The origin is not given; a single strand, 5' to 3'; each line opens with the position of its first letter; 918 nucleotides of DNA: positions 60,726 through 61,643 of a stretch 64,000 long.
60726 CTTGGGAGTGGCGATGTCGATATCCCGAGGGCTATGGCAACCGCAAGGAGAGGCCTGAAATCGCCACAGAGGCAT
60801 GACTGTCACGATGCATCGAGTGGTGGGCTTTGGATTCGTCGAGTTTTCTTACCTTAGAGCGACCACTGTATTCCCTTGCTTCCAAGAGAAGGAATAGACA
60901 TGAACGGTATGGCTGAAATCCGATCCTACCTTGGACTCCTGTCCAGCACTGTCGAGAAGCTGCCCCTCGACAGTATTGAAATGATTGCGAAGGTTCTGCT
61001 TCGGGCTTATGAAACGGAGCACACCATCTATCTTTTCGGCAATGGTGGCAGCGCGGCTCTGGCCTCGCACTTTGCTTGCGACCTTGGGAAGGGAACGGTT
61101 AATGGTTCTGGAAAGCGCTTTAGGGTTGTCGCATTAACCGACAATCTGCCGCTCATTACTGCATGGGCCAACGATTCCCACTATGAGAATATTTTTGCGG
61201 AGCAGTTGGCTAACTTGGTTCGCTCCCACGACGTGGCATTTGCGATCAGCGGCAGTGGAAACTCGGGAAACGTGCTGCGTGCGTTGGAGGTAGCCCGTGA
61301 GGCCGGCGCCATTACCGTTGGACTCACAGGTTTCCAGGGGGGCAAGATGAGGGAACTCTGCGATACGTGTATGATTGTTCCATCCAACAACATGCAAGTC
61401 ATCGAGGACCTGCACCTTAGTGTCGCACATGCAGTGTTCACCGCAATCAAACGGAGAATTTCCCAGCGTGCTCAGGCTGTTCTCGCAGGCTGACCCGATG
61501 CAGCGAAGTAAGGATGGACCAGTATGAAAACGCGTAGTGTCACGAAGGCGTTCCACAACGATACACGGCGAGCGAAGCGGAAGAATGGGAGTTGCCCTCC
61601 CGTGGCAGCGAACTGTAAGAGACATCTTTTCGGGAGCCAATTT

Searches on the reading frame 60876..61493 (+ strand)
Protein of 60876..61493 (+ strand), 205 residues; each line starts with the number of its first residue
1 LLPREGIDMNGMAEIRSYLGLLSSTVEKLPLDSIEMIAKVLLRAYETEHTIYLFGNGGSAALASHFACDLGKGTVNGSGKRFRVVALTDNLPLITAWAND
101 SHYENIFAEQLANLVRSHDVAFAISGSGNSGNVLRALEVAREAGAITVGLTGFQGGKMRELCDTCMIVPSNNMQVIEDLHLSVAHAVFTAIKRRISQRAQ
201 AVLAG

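Call 19: search_protein_families(library=pfam, proteins=[window:60876-61493:+])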
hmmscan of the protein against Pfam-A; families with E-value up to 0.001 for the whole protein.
window:60876-61493:+ (205 aa): 2 families
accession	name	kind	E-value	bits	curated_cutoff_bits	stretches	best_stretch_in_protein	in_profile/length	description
PF13580.11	SIS_2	-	6.5e-20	72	27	1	24-152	11-138/138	SIS domain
PF01380.27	SIS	-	2.7e-10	40.6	25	1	96-172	32-108/131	SIS domain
